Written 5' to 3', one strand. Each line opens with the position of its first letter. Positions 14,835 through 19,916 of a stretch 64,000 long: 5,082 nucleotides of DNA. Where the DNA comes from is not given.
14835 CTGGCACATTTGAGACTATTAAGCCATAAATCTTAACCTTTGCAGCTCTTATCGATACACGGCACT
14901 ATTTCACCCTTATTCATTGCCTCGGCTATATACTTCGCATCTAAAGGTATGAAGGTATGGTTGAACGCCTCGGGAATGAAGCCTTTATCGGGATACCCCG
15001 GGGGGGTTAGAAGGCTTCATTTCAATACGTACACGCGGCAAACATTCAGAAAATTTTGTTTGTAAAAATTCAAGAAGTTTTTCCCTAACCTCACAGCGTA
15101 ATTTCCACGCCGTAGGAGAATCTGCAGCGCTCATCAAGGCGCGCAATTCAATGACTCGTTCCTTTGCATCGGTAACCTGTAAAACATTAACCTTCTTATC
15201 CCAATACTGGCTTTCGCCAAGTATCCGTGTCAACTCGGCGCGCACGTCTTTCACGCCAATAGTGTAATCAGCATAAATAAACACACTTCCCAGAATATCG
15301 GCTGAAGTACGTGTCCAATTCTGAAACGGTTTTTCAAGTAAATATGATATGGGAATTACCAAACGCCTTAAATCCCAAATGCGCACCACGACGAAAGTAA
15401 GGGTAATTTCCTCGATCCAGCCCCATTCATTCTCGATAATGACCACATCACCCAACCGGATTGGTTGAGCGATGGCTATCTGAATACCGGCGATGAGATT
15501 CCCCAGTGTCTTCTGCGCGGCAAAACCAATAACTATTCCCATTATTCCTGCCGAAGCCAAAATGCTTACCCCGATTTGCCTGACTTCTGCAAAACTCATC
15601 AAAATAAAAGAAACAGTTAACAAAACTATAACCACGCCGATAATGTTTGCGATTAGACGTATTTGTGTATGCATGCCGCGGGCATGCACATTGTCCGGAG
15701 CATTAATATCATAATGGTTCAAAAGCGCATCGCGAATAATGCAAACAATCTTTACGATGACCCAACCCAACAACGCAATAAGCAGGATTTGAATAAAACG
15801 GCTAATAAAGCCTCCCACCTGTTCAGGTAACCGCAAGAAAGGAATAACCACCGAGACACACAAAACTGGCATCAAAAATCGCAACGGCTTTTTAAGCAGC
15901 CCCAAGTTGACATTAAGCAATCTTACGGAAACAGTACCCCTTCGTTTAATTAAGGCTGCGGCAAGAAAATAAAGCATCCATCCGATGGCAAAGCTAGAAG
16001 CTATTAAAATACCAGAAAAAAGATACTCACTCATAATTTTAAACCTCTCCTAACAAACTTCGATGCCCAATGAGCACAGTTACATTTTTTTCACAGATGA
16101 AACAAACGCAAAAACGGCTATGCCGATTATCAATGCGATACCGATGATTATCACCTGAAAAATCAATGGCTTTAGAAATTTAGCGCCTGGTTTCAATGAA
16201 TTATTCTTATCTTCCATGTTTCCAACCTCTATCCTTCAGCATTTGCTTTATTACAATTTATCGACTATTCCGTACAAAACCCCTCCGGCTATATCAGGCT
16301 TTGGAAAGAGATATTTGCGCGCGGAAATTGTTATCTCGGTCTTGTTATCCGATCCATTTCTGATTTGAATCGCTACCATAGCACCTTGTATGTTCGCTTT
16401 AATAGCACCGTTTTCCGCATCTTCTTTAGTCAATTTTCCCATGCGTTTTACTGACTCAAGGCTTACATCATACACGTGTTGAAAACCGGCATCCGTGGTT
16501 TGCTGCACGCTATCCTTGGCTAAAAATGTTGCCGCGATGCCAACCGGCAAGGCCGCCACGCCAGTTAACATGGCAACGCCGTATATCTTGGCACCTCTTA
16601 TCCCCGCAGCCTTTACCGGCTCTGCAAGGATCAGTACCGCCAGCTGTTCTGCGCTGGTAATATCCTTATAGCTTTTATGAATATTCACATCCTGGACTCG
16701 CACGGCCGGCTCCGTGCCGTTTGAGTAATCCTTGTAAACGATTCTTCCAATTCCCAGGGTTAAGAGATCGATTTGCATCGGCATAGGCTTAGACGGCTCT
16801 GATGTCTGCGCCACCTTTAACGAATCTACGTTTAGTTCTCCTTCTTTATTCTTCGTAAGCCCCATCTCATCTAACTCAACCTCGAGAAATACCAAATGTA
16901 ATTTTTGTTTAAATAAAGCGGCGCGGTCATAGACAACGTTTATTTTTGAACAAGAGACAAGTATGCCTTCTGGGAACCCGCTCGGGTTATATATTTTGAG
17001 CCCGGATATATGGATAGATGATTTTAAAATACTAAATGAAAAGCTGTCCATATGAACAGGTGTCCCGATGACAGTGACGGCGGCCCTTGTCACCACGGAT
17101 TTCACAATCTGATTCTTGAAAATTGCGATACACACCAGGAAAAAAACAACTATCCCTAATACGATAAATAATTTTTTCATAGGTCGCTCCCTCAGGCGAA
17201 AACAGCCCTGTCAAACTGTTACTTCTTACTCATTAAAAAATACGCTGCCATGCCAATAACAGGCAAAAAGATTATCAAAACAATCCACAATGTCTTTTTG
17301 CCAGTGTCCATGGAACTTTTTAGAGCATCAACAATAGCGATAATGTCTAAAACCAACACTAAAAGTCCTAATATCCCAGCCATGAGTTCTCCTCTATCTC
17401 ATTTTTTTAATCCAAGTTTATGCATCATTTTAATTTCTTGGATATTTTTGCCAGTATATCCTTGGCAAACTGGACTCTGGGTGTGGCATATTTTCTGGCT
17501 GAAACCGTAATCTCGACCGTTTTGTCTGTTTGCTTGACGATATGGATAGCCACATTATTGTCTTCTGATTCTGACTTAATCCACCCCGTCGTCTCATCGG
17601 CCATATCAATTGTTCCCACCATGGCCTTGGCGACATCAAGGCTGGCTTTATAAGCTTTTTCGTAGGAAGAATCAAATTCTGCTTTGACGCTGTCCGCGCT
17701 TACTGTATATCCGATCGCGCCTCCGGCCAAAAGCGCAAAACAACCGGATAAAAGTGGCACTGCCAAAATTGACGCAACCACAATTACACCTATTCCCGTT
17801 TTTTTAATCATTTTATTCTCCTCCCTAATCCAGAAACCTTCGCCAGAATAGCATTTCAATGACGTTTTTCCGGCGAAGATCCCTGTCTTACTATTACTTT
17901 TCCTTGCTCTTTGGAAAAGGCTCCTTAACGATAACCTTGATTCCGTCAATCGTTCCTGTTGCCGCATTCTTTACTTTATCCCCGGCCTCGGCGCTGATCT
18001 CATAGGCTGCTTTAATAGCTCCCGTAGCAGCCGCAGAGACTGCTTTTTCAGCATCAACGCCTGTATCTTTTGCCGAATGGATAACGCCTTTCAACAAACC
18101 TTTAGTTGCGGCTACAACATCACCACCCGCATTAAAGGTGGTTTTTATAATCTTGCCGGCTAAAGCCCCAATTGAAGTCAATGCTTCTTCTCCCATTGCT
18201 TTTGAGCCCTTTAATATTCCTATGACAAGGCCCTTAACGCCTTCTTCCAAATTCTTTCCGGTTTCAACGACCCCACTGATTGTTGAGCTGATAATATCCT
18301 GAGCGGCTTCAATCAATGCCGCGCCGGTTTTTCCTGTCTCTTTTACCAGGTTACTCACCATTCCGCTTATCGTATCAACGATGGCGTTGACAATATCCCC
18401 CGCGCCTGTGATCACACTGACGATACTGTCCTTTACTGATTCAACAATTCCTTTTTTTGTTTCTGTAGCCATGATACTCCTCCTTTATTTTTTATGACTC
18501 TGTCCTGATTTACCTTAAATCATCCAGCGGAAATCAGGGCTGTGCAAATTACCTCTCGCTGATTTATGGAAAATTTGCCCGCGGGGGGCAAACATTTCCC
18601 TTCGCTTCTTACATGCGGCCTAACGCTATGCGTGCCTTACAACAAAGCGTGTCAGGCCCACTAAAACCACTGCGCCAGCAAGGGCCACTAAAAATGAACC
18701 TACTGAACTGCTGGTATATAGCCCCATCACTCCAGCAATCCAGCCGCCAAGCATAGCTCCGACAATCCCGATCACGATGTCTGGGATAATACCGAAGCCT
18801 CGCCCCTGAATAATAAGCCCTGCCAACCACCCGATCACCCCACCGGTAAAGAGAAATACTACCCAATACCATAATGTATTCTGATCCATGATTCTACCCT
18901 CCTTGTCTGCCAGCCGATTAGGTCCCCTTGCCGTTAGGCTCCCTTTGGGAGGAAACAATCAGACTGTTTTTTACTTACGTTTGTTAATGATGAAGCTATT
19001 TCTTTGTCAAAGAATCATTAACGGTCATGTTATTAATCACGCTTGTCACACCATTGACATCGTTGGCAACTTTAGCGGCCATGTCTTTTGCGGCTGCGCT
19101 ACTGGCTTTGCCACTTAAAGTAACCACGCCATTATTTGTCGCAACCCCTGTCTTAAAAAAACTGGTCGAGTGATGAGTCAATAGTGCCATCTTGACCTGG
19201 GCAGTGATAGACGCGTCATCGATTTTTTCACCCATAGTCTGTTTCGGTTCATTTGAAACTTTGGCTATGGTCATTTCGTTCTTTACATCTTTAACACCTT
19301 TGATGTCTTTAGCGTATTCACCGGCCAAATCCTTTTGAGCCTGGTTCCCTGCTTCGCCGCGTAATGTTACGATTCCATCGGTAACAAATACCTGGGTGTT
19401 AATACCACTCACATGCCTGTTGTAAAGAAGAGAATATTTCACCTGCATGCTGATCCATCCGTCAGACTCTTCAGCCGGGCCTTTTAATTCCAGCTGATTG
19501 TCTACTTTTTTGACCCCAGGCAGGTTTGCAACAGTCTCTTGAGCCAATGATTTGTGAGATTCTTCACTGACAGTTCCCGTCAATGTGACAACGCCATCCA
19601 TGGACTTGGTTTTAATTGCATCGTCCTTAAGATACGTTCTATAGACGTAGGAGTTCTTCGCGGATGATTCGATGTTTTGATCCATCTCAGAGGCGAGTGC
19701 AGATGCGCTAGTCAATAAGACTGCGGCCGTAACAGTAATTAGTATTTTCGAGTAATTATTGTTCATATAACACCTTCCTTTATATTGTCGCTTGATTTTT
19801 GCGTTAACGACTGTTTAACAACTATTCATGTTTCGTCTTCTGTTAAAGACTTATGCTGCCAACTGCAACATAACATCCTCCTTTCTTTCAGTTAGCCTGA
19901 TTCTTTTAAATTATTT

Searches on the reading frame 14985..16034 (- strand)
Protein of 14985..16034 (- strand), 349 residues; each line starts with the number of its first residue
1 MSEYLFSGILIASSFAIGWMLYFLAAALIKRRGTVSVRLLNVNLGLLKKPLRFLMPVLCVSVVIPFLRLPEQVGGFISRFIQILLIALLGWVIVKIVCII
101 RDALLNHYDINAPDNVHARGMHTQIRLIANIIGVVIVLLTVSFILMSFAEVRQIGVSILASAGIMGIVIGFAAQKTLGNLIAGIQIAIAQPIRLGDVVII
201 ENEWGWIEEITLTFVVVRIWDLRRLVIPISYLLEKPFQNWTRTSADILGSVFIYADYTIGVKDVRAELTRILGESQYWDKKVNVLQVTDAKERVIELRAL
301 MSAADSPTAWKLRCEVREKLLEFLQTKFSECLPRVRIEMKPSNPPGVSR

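Call 21: search_protein_families(library=pfam, proteins=[window:14985-16034:-], max_evalue=0.01)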
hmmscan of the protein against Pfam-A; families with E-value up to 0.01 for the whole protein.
window:14985-16034:- (349 aa): 1 family
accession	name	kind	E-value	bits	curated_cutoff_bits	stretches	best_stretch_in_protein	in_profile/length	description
PF00924.24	MS_channel_2nd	-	3.6e-14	53.1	20.2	1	176-242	2-68/68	Mechanosensitive ion channel, beta-domain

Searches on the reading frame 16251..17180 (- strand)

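Call 21: search_protein_families(library=pfam, proteins=[window:16251-17180:-], max_evalue=0.01)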
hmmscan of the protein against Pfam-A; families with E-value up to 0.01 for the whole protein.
window:16251-17180:- (309 aa): 2 families
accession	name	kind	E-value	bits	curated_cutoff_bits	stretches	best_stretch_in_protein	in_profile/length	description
PF05359.17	DUF748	-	1.1e-11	44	50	1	3-167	17-182/1037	Domain of Unknown Function (DUF748)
PF12092.13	DUF3568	-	9.2e-05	23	23.2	1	203-285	13-103/124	Protein of unknown function (DUF3568)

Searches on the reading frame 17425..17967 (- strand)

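Call 21: search_protein_families(library=pfam, proteins=[window:17425-17967:-], max_evalue=0.01)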
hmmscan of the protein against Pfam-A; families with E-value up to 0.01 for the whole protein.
window:17425-17967:- (180 aa): 1 family
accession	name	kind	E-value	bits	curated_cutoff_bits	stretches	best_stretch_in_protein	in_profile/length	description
PF12092.13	DUF3568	-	1.7e-06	28.6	23.2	1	62-155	5-103/124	Protein of unknown function (DUF3568)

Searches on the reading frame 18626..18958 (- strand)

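Call 47: search_protein_families(library=pfam, max_evalue=0.01, proteins=[window:18626-18958:-])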
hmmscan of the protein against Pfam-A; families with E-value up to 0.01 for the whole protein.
window:18626-18958:- (110 aa): 1 family
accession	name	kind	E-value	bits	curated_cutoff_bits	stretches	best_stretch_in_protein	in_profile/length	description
PF04226.18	Transgly_assoc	-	1.2e-10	41.8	25.3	1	61-108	1-49/49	Transglycosylase associated protein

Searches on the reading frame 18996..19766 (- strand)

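Call 21: search_protein_families(library=pfam, proteins=[window:18996-19766:-], max_evalue=0.01)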
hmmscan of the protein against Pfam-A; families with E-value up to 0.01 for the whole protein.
window:18996-19766:- (256 aa): 2 families
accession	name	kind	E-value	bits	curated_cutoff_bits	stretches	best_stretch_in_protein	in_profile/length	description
PF04972.22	BON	-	5e-49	164.9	27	3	101-168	1-68/69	BON domain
PF21937.1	Yop-YscD_ppl_2nd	-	9.1e-05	22.5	27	0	57-93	28-65/67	YscD/CdsD-like Bon-like domain 2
